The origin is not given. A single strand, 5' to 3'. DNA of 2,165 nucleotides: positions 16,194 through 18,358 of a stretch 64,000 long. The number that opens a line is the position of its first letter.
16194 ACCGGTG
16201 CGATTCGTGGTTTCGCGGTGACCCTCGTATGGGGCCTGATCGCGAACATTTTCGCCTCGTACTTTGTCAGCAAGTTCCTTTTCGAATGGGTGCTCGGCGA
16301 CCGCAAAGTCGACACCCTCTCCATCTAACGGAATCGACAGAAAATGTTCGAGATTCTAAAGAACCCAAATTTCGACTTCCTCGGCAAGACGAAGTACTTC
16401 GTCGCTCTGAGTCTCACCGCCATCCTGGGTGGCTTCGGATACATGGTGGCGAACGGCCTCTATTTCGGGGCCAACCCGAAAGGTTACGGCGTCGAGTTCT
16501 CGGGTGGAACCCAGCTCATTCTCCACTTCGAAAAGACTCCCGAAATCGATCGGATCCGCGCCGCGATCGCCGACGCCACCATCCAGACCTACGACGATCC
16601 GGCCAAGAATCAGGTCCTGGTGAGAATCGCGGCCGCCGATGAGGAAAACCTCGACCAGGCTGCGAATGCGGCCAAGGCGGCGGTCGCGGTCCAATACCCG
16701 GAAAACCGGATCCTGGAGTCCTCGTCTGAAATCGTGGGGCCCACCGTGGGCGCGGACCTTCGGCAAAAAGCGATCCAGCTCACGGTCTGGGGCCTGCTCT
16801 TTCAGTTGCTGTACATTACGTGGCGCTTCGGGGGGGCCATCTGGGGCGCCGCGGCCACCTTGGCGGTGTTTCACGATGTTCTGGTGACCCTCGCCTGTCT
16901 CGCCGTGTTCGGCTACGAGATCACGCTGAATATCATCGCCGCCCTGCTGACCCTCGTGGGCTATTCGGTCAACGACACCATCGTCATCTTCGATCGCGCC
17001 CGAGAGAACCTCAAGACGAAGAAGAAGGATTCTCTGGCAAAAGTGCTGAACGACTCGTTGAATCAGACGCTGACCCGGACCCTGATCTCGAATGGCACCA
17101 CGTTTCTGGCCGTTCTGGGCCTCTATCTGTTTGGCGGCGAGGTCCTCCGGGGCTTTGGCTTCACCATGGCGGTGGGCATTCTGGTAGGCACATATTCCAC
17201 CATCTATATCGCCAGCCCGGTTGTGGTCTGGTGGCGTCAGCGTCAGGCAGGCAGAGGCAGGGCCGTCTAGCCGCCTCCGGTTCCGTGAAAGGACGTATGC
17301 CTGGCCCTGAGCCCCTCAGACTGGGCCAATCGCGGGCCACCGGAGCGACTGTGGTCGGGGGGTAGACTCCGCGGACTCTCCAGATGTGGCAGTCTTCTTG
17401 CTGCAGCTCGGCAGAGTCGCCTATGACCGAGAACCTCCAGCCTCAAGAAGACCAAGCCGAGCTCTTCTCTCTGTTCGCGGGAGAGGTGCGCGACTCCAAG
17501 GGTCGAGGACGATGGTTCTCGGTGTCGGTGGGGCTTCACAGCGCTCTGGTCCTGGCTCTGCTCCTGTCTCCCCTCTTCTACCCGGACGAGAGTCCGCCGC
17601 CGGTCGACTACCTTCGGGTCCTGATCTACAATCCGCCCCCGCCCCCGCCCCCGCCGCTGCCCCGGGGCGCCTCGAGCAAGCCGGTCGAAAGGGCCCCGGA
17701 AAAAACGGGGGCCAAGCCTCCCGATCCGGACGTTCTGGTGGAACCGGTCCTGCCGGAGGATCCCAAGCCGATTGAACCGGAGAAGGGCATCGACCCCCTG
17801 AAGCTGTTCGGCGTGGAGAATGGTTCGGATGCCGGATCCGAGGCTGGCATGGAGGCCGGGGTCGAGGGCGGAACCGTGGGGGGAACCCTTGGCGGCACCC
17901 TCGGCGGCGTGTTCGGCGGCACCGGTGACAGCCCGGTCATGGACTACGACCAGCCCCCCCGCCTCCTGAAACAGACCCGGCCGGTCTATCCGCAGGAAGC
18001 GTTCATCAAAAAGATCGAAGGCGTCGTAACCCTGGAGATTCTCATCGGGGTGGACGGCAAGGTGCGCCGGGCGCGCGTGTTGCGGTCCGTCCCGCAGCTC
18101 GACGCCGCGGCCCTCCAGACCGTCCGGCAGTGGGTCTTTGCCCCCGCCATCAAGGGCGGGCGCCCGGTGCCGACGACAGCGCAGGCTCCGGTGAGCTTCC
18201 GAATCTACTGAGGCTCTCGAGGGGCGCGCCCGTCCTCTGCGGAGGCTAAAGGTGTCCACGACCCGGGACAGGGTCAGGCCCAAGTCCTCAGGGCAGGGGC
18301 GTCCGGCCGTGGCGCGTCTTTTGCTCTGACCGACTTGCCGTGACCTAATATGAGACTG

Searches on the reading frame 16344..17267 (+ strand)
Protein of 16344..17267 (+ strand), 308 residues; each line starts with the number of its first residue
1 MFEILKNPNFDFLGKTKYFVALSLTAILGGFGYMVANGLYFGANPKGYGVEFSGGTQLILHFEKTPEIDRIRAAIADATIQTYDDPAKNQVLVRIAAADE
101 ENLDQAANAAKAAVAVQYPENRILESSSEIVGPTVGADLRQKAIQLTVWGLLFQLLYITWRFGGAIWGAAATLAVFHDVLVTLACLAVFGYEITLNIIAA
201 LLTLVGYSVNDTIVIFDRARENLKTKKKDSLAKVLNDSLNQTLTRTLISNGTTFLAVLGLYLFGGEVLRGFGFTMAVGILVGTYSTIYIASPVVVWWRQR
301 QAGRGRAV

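Call 25: search_protein_families(library=pfam, proteins=[window:16344-17267:+], max_evalue=0.00001)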
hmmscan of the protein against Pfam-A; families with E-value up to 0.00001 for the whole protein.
window:16344-17267:+ (308 aa): 1 family
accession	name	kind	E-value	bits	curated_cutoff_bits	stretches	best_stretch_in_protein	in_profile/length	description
PF02355.23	SecD_SecF_C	-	1.4e-58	197.9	20.5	1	123-299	13-188/189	Protein export membrane protein SecD/SecF, C-terminal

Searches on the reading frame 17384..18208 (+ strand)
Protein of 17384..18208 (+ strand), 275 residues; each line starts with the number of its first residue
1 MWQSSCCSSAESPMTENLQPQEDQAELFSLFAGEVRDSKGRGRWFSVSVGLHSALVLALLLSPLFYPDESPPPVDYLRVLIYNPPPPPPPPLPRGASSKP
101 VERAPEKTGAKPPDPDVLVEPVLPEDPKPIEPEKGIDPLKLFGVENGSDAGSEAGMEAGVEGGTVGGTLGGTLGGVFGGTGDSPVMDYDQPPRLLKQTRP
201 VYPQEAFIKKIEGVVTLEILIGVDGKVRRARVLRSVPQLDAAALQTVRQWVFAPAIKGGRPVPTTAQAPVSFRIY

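Call 25: search_protein_families(library=pfam, proteins=[window:17384-18208:+], max_evalue=0.00001)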
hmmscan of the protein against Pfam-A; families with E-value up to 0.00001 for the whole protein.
window:17384-18208:+ (275 aa): 1 family
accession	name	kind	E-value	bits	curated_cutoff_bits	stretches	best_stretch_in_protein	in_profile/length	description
PF03544.19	TonB_C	-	1.2e-20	74.2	24.6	1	199-274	2-79/79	Gram-negative bacterial TonB protein C-terminal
